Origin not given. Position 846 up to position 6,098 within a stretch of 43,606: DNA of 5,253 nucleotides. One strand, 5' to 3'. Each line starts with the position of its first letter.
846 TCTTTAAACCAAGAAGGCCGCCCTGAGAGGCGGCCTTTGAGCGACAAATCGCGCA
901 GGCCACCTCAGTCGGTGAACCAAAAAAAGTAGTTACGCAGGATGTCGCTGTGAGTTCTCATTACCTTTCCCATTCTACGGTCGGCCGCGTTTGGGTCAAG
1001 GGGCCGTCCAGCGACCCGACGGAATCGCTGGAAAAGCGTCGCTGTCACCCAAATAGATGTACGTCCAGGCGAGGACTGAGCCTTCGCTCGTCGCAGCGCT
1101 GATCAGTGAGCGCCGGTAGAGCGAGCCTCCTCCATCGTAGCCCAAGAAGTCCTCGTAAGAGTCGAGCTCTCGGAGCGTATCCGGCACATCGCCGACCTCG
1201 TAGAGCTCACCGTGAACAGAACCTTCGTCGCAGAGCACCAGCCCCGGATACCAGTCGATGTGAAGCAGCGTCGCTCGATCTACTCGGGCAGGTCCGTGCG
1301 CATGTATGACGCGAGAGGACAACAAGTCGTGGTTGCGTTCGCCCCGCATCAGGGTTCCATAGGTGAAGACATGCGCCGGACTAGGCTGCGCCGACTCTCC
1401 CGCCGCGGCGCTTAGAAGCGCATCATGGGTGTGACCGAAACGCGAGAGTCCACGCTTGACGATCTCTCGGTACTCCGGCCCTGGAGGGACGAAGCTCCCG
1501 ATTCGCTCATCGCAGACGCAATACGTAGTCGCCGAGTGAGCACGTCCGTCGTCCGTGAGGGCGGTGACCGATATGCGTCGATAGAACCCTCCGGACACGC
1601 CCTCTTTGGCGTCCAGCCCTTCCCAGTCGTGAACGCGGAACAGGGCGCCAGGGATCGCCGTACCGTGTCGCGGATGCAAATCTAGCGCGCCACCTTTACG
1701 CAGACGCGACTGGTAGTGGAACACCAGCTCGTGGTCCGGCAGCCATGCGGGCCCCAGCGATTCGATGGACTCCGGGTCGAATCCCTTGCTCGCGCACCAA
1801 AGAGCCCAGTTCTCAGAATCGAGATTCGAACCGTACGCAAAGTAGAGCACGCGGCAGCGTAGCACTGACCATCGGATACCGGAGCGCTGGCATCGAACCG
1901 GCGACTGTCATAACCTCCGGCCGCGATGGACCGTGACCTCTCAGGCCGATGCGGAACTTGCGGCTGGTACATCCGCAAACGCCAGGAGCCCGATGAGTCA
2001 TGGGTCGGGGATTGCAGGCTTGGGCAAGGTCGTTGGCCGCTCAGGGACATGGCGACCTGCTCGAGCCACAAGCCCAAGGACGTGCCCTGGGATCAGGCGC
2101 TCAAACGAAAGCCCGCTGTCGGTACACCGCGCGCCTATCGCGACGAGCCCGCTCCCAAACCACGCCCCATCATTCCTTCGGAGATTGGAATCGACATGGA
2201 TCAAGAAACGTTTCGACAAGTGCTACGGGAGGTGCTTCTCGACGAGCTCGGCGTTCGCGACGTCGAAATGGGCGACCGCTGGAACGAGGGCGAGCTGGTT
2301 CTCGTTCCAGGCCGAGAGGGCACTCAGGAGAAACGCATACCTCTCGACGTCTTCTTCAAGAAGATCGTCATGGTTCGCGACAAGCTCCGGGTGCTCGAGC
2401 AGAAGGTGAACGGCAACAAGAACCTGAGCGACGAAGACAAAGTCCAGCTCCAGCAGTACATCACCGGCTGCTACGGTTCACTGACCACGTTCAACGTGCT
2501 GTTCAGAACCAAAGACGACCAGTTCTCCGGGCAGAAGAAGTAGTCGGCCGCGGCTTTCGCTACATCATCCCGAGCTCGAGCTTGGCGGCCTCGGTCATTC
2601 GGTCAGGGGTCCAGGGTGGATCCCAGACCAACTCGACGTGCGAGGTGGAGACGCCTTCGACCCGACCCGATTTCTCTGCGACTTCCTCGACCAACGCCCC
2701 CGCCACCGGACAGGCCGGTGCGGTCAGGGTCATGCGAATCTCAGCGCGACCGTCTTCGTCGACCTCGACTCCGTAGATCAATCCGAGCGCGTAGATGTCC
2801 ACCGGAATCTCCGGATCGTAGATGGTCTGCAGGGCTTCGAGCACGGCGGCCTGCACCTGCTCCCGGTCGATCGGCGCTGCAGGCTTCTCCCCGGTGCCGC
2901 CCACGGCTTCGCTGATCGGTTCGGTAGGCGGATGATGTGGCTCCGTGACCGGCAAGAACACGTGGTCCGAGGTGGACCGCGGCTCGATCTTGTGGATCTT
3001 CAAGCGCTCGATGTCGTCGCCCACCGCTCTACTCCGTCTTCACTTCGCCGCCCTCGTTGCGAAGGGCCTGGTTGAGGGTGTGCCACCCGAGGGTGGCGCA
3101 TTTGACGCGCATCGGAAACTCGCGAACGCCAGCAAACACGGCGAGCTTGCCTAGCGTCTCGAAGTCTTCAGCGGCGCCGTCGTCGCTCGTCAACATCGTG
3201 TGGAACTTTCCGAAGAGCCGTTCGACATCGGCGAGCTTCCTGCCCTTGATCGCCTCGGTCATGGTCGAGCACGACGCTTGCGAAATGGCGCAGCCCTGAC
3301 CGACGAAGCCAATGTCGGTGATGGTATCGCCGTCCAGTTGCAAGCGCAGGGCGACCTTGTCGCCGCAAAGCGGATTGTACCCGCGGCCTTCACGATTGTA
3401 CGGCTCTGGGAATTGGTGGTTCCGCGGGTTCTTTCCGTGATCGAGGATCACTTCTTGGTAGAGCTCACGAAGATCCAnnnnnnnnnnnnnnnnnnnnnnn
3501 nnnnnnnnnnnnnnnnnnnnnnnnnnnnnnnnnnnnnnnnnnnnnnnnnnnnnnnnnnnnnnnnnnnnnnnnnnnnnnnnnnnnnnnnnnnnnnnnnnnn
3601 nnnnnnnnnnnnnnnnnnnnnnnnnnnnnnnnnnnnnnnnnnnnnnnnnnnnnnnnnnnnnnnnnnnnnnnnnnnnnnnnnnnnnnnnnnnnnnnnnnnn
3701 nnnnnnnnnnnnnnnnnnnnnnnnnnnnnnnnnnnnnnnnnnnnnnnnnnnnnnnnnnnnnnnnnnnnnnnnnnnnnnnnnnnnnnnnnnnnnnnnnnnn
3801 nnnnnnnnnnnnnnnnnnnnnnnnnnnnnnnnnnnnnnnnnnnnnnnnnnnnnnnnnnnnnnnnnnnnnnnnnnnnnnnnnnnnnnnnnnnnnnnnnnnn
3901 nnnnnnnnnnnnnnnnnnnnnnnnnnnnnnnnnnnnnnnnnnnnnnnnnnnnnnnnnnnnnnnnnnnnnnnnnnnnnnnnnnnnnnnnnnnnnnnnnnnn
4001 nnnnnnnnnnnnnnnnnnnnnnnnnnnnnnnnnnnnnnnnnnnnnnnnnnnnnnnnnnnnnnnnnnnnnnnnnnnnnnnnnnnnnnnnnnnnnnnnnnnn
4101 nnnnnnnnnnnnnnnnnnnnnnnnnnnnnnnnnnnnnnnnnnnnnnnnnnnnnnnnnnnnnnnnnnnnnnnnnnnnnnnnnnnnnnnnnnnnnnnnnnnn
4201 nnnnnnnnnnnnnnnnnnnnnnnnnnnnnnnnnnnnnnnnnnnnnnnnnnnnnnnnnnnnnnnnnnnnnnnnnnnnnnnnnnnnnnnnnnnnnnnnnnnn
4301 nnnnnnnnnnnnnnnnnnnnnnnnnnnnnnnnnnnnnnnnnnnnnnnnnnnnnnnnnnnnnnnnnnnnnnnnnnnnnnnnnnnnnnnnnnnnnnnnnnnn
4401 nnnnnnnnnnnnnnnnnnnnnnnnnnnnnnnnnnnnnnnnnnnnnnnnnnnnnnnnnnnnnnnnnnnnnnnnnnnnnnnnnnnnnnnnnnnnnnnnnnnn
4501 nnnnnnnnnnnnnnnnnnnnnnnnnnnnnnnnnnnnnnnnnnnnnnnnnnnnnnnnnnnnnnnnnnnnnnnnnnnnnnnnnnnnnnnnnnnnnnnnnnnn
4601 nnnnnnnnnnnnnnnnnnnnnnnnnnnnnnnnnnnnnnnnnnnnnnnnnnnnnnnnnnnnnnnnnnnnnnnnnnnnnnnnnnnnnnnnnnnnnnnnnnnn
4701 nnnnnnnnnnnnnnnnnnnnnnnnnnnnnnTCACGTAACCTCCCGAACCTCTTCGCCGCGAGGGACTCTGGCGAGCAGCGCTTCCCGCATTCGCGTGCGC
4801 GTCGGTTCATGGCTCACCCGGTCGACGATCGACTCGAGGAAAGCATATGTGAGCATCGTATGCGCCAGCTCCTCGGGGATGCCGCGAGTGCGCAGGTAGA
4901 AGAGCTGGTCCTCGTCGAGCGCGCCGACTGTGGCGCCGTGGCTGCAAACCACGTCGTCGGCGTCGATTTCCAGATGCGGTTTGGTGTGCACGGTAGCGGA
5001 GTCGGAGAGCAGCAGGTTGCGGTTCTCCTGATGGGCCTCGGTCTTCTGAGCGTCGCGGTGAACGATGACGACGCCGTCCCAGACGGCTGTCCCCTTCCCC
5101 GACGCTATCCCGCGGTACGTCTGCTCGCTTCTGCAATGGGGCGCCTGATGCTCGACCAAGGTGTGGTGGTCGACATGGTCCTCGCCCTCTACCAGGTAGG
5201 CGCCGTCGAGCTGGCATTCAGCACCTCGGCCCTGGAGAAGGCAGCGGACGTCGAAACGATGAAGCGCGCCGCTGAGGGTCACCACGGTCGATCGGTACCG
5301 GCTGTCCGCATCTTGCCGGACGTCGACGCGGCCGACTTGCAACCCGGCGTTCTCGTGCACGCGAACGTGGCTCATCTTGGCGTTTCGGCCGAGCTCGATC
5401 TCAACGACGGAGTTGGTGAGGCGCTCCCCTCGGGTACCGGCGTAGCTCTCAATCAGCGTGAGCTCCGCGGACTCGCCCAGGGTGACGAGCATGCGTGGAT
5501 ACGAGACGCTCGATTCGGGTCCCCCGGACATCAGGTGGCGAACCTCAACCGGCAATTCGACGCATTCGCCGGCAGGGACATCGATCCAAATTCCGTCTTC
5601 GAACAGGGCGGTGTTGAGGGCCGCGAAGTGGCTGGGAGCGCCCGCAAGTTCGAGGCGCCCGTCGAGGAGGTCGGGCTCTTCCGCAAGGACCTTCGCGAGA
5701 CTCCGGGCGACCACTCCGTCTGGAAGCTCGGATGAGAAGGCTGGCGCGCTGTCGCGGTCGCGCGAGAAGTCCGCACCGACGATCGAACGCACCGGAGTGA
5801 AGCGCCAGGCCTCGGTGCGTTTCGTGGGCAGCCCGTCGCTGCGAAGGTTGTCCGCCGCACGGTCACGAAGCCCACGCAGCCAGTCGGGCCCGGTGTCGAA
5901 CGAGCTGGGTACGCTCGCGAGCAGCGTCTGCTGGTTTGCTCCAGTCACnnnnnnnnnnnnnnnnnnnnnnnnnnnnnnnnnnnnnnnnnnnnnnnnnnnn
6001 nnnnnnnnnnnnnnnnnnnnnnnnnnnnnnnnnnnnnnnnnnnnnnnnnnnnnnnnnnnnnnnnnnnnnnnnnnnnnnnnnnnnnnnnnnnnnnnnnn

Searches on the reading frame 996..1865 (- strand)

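Call 47: search_protein_families(library=pfam, proteins=[window:996-1865:-], max_evalue=0.00001)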
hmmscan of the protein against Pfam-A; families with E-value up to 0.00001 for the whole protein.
window:996-1865:- (289 aa): 2 families
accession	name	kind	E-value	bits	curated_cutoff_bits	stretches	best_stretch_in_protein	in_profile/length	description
PF06094.17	GGACT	-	4.1e-35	121.4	22.8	2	166-287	1-119/120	Gamma-glutamyl cyclotransferase, AIG2-like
PF13772.11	AIG2_2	-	1.5e-06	29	27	0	78-139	11-69/83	AIG2-like family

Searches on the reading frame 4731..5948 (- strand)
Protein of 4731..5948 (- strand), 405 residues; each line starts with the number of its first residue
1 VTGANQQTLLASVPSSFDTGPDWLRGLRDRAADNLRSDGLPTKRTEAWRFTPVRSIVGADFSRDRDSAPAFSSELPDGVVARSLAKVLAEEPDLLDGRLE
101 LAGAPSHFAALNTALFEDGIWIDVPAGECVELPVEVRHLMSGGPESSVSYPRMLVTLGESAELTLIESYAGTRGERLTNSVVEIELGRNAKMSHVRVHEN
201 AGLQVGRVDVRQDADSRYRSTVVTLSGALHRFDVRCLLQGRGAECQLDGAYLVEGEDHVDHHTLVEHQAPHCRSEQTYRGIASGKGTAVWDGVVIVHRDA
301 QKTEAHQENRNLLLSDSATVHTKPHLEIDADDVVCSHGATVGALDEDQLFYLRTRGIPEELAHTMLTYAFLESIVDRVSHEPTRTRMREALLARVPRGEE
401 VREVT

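Call 47: search_protein_families(library=pfam, proteins=[window:4731-5948:-], max_evalue=0.00001)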
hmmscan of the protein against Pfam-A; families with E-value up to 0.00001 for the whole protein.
window:4731-5948:- (405 aa): 2 families
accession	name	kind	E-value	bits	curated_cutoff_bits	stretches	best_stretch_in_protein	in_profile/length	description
PF01458.23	SUFBD_core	-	5e-80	268.7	27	1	145-370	6-232/232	SUF system FeS cluster assembly, SufBD core domain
PF19295.5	SufBD_N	-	1.4e-12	48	23.5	1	72-136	106-172/172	SufBD protein N-terminal region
